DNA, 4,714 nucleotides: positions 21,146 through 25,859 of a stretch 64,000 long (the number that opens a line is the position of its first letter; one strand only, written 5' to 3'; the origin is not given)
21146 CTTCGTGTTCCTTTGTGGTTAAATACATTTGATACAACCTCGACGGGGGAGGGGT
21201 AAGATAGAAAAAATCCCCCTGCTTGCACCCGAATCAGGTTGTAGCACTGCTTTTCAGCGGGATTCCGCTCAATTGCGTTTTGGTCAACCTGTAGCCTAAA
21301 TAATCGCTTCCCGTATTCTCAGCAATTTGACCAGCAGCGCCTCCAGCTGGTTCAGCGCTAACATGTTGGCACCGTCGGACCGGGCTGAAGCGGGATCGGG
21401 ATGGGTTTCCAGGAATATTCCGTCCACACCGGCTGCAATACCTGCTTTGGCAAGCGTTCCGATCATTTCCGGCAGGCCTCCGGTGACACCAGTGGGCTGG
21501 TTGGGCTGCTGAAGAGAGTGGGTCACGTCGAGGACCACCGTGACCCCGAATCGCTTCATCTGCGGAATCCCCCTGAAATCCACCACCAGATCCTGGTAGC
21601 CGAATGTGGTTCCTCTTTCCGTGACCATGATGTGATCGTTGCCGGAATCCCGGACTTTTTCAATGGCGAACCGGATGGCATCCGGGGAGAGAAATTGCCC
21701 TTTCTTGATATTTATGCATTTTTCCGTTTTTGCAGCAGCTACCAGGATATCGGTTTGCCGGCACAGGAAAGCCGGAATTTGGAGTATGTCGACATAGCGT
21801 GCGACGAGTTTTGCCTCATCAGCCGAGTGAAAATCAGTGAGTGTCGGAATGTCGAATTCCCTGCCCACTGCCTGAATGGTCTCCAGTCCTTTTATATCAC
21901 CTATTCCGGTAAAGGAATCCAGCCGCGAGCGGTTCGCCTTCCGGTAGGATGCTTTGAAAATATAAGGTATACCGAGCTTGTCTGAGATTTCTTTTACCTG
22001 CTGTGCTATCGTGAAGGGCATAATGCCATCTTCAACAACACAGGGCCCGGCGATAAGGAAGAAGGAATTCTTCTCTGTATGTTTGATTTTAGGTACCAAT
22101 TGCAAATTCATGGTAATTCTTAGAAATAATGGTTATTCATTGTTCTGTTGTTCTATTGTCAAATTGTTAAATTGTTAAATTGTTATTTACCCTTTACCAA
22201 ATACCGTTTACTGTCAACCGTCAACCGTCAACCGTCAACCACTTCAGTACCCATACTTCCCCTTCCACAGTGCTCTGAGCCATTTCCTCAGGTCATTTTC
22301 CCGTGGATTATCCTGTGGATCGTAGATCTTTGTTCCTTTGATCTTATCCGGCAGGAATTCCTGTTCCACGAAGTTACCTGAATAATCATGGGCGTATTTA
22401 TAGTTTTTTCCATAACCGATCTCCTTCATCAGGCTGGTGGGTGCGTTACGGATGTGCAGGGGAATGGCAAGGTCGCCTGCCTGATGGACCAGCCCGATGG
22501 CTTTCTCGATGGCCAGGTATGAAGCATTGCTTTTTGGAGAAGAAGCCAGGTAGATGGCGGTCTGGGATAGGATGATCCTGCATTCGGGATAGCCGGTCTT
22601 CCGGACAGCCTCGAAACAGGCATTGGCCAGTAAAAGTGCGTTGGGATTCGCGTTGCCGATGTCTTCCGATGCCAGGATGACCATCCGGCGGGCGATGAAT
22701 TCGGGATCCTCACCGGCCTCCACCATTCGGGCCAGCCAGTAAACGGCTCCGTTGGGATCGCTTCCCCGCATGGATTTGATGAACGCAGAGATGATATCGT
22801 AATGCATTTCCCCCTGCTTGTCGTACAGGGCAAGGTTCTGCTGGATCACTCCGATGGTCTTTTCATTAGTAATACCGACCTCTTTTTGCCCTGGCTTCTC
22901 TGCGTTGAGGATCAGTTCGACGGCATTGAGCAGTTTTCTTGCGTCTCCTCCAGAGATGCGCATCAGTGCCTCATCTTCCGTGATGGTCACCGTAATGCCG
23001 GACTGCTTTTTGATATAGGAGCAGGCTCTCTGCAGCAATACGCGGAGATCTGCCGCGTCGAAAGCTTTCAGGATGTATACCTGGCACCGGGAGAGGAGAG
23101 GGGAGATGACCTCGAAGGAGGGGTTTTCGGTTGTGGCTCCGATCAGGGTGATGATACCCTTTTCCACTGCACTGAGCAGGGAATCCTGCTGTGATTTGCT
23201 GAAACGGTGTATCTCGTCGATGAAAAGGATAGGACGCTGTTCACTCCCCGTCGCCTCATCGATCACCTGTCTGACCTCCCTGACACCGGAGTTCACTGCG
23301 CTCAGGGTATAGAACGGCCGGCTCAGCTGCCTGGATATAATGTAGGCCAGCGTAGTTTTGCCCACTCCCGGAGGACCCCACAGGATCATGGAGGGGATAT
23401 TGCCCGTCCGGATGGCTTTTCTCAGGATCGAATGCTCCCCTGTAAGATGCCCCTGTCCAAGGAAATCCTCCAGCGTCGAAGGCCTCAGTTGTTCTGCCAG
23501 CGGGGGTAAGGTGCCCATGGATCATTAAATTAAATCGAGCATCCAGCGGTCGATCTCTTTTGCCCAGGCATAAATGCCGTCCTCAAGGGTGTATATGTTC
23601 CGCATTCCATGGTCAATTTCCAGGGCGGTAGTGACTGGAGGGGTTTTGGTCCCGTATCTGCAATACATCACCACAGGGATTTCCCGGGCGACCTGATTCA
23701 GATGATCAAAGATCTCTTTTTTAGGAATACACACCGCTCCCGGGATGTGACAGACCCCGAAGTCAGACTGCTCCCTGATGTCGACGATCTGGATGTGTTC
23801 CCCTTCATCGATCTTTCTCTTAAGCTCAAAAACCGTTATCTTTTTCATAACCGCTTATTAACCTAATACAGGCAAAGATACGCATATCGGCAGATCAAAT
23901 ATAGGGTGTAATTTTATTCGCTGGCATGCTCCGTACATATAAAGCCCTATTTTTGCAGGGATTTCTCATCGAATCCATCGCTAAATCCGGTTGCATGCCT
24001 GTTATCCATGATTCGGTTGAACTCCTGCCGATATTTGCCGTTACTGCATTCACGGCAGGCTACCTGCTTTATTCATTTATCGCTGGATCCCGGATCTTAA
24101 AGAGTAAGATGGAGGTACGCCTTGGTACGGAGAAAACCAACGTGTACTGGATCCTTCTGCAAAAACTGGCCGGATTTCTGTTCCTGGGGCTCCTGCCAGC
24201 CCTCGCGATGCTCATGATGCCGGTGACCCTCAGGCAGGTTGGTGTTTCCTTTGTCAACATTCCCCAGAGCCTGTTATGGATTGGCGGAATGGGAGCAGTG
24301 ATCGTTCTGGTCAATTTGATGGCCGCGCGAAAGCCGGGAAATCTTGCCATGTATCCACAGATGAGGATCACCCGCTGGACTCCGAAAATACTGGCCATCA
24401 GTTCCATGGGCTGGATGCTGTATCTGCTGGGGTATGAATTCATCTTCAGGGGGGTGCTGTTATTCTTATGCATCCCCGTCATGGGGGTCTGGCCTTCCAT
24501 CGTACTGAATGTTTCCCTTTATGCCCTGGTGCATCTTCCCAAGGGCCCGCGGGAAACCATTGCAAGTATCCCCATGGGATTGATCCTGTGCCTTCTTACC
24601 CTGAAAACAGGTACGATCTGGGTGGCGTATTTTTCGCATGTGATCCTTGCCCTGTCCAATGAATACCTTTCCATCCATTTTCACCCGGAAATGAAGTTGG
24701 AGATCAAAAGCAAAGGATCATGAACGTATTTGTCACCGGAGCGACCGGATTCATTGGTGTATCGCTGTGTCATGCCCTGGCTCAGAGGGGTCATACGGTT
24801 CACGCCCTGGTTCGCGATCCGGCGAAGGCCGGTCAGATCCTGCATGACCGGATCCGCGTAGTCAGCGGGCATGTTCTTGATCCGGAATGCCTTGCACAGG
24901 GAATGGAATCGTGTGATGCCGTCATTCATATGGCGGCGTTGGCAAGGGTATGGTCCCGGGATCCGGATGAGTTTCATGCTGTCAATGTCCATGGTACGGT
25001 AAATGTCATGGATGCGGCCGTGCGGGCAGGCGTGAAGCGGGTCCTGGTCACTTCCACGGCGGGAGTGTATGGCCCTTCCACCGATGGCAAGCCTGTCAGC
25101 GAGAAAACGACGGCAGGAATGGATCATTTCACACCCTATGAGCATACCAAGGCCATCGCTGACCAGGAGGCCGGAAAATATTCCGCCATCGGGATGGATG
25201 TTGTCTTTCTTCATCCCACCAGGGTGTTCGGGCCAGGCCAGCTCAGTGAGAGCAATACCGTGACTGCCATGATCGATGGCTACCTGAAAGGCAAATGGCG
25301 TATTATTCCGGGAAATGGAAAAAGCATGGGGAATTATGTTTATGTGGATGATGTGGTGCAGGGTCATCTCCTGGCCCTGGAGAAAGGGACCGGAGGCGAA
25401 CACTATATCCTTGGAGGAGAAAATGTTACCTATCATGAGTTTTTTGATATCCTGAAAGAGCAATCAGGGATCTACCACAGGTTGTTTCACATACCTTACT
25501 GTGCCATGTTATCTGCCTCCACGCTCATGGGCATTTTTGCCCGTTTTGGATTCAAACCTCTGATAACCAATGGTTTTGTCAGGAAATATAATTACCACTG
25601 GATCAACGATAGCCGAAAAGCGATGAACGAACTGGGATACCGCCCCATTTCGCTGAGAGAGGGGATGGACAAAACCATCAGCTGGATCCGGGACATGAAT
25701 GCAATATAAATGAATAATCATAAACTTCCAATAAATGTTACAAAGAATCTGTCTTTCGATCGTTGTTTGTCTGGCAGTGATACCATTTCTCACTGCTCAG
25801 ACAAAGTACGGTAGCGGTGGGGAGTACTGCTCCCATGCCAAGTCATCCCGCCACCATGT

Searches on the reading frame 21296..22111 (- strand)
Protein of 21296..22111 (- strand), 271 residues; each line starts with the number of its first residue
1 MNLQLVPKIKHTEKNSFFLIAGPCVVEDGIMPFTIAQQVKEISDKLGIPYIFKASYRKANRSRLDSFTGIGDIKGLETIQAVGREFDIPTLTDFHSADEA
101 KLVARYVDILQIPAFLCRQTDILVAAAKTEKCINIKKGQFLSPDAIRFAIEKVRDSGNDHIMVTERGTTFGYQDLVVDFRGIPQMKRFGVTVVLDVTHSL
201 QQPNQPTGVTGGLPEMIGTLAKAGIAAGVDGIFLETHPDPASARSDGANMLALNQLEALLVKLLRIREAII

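Call 33: search_protein_families(library=pfam, proteins=[window:21296-22111:-], max_evalue=0.00001)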
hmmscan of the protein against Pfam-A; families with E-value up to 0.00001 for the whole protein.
window:21296-22111:- (271 aa): 1 family
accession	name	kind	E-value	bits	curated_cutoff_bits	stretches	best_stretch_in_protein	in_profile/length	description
PF00793.26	DAHP_synth_1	-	4e-62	210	25.5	1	8-263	9-261/270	DAHP synthetase I family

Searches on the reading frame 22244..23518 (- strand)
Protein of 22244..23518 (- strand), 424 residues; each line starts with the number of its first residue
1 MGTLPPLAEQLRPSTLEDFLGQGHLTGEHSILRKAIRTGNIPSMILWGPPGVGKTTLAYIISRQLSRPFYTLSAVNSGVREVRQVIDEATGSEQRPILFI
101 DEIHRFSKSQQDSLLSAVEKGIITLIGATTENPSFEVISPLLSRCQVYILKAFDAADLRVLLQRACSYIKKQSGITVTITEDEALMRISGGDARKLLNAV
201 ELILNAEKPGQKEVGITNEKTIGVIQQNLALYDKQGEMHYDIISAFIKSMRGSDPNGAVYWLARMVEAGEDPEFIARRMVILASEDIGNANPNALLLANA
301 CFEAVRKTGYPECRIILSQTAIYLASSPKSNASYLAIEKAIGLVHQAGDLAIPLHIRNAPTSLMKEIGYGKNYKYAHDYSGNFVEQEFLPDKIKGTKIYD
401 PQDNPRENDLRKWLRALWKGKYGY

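Call 65: search_protein_families(library=pfam, proteins=[window:22244-23518:-], max_evalue=0.00001)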
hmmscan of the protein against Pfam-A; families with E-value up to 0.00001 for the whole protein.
window:22244-23518:- (424 aa): 8 families
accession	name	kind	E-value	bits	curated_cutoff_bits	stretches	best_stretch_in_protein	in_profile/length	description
PF12002.13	MgsA_C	-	7.2e-69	231.4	27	1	252-417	1-166/167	MgsA AAA+ ATPase C terminal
PF16193.11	AAA_assoc_2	-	1.1e-23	83.8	34.3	1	177-251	5-81/81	AAA C-terminal domain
PF00004.35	AAA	-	4.3e-18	66.5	21.2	1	44-149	1-127/131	ATPase family associated with various cellular activities (AAA)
PF05496.18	RuvB_N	-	1e-17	64.8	27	1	11-126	1-116/159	Holliday junction DNA helicase RuvB P-loop domain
PF13191.12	AAA_16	-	2.5e-07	31.8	32.6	0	34-72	17-56/167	AAA ATPase domain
PF07728.20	AAA_5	-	7.8e-07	29.6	22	0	44-127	2-99/139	AAA domain (dynein-related subfamily)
PF20720.3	nSTAND3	-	1e-06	29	27.2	1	44-129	20-98/155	Novel STAND NTPase 3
PF00158.32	Sigma54_activat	-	5.3e-06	26.7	20.2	0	96-133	95-132/168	Sigma-54 interaction domain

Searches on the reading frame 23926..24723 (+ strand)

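Call 65: search_protein_families(library=pfam, proteins=[window:23926-24723:+], max_evalue=0.00001)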
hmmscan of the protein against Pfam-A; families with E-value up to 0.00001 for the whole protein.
window:23926-24723:+ (265 aa): 1 family
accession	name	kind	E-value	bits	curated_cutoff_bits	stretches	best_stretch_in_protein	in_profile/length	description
PF02517.21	Rce1-like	-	5e-11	43.2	22.4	1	164-241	13-90/93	Type II CAAX prenyl endopeptidase Rce1-like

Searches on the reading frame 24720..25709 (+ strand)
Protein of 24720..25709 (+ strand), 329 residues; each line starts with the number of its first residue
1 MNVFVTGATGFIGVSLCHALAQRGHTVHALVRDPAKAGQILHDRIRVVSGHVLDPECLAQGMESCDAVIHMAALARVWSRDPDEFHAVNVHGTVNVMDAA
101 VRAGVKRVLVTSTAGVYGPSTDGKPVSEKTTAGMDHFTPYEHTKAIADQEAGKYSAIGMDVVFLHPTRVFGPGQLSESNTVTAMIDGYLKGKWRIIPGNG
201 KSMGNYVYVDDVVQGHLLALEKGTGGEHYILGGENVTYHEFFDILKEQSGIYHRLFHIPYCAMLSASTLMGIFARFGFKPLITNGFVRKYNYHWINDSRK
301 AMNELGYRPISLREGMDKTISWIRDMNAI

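Call 65: search_protein_families(library=pfam, proteins=[window:24720-25709:+], max_evalue=0.00001)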
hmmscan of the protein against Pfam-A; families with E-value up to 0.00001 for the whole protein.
window:24720-25709:+ (329 aa): 8 families
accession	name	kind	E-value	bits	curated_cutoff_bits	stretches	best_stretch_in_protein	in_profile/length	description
PF01370.27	Epimerase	-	9.1e-49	166.5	20.9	1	3-232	1-240/240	NAD dependent epimerase/dehydratase family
PF01073.25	3Beta_HSD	-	2.5e-31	109.2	22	1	5-222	2-231/280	3-beta hydroxysteroid dehydrogenase/isomerase family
PF16363.11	GDP_Man_Dehyd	-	7.4e-31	108.2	27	1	4-316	1-329/332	GDP-mannose 4,6 dehydratase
PF13460.12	NAD_binding_10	-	5.2e-23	82.3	27.2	1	7-167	1-144/184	NAD(P)H-binding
PF07993.18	NAD_binding_4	-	4.1e-19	69.2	20.1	1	5-214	1-256/258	Male sterility protein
PF05368.20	NmrA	-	2.9e-13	50.5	27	1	3-112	5-106/298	NmrA-like family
PF02719.21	Polysacc_synt_2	-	1.1e-11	44.9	20.2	1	3-115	1-130/293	Polysaccharide biosynthesis protein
PF04321.23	RmlD_sub_bind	-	1e-08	35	27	1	1-118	1-106/287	RmlD substrate binding domain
